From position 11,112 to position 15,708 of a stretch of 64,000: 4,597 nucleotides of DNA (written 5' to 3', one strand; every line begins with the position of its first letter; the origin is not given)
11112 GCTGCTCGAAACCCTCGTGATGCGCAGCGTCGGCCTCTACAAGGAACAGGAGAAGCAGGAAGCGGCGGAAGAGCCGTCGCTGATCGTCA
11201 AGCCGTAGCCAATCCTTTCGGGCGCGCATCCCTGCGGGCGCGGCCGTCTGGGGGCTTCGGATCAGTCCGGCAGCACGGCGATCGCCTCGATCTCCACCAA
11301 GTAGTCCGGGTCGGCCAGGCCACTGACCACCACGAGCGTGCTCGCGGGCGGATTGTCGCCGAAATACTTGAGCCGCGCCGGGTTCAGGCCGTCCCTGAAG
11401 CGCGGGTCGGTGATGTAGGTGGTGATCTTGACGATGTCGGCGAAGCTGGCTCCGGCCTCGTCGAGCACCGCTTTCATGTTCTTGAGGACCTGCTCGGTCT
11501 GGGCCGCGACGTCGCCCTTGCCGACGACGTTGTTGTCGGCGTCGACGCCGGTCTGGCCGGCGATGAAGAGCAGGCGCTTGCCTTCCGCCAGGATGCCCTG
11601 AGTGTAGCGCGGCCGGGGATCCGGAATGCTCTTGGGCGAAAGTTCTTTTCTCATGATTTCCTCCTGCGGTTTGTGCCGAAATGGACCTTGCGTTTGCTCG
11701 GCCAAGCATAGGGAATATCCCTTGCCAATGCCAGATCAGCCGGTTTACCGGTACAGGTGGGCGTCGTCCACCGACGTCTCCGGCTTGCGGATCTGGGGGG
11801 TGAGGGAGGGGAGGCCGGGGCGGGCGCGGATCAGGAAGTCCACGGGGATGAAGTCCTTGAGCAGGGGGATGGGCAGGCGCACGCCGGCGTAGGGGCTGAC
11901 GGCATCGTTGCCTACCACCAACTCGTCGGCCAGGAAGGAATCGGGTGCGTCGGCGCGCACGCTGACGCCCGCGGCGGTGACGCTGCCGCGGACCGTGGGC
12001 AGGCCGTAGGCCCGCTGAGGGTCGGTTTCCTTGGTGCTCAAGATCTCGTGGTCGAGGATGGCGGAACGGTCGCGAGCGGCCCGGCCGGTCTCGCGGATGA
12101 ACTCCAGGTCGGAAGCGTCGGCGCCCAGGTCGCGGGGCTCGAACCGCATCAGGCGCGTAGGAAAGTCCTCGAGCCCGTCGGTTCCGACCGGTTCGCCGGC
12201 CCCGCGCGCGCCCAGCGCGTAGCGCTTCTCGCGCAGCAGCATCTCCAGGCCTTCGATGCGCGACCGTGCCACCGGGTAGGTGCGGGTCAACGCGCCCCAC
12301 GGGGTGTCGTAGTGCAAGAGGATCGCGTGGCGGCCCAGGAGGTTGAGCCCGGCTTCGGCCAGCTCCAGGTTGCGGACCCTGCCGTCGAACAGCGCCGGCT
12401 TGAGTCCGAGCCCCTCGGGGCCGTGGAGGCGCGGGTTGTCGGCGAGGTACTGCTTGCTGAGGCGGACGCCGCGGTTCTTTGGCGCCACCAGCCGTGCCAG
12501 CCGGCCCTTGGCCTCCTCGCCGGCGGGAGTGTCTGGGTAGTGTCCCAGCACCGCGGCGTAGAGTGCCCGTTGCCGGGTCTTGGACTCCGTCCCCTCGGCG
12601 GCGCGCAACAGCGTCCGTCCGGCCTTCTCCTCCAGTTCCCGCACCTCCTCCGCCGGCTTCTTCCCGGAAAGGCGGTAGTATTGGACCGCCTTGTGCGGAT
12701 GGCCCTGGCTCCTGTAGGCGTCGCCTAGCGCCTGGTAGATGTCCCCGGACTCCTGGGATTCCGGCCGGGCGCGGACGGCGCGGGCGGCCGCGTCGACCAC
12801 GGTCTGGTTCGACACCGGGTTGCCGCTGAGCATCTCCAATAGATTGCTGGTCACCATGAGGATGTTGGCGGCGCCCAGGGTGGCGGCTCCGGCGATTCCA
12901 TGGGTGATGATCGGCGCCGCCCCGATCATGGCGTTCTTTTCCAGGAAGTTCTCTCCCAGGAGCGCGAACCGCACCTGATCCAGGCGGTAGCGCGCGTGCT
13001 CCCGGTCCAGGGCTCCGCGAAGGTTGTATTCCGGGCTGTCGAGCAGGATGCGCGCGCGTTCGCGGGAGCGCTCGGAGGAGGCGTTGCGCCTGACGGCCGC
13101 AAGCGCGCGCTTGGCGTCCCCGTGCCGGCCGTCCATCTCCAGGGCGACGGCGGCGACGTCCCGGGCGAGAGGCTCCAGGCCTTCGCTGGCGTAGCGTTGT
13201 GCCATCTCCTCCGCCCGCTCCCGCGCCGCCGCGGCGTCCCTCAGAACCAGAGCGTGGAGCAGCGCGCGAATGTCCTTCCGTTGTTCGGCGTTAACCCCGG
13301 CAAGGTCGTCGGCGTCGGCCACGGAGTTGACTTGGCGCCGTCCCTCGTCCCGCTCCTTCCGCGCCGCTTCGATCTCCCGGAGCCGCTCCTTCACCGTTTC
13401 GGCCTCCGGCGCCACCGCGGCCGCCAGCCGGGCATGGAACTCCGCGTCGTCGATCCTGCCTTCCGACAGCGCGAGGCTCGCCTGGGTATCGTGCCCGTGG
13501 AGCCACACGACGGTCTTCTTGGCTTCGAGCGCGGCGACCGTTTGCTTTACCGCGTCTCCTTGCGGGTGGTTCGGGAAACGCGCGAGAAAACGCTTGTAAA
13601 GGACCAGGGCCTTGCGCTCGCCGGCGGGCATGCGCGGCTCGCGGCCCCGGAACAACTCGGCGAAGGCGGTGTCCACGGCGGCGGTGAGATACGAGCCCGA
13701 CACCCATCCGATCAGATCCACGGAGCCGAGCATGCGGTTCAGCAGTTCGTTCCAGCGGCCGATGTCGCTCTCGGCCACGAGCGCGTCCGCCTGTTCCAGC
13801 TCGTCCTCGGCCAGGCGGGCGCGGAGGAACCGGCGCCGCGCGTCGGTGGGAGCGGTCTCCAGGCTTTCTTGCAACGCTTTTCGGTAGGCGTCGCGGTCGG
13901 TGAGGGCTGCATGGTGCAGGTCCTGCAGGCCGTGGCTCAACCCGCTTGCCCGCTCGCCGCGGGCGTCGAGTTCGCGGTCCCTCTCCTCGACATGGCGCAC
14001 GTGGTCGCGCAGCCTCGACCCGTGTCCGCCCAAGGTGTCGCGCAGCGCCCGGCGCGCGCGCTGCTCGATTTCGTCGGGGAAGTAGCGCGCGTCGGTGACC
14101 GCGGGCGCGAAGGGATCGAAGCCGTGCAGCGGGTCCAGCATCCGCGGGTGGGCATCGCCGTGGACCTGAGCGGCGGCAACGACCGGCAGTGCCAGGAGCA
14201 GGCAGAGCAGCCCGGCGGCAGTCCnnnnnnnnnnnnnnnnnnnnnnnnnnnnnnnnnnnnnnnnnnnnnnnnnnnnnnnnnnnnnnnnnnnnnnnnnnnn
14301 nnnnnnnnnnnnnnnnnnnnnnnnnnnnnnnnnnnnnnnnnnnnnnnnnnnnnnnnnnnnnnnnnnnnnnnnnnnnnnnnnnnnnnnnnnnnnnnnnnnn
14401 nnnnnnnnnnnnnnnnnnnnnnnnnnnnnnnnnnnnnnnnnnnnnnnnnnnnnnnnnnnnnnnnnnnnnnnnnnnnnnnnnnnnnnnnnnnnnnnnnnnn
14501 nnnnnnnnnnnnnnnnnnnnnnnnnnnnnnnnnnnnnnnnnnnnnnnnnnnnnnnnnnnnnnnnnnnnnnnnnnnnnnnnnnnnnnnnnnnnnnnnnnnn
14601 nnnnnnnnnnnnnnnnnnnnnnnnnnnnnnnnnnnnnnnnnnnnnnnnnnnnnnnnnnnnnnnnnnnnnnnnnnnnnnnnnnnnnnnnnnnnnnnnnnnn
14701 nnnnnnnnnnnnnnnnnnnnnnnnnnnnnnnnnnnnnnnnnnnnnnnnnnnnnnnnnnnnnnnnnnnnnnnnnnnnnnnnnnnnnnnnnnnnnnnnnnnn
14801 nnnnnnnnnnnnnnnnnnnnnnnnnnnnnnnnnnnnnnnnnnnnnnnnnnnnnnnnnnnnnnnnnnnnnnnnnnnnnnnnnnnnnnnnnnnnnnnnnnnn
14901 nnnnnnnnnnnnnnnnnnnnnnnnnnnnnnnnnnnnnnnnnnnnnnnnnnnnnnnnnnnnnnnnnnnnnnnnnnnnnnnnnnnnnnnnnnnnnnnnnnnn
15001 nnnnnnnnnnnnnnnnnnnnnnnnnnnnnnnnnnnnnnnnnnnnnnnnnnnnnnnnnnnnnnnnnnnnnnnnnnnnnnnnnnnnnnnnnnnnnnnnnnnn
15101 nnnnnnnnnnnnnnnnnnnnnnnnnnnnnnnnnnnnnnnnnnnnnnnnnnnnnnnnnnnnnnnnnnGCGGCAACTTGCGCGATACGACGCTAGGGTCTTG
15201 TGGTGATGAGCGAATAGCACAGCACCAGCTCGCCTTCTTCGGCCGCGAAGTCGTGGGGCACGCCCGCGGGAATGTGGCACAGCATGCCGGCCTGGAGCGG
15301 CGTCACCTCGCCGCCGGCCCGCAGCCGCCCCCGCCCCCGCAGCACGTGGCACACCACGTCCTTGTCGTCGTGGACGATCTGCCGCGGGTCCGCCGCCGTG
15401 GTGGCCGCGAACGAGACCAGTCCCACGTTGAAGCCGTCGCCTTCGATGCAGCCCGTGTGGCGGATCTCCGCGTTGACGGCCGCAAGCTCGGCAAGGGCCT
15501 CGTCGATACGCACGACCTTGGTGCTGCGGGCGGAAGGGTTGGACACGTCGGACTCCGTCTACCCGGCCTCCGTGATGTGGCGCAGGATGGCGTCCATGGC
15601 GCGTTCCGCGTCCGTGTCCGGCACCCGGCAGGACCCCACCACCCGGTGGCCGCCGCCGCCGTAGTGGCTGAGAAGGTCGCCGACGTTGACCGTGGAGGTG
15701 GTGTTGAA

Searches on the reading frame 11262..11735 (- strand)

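Call 34: search_protein_families(library=pfam, proteins=[window:11262-11735:-], max_evalue=0.00001)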
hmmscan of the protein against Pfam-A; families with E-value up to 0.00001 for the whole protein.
window:11262-11735:- (157 aa): 1 family
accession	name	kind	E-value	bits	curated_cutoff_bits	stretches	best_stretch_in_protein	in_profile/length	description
PF01042.26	Ribonuc_L-PSP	-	1.5e-27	96.4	27.3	1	38-154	5-120/121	Endoribonuclease L-PSP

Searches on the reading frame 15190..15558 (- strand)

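Call 34: search_protein_families(library=pfam, proteins=[window:15190-15558:-], max_evalue=0.00001)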
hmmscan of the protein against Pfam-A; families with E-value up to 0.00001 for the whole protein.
window:15190-15558:- (122 aa): 2 families
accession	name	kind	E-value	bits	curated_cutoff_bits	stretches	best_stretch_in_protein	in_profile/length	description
PF07883.17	Cupin_2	-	1.4e-10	41.2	27.2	1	50-110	5-62/70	Cupin domain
PF02311.25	AraC_binding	-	3.6e-07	30.4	21.1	1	64-112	22-68/135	AraC-like ligand binding domain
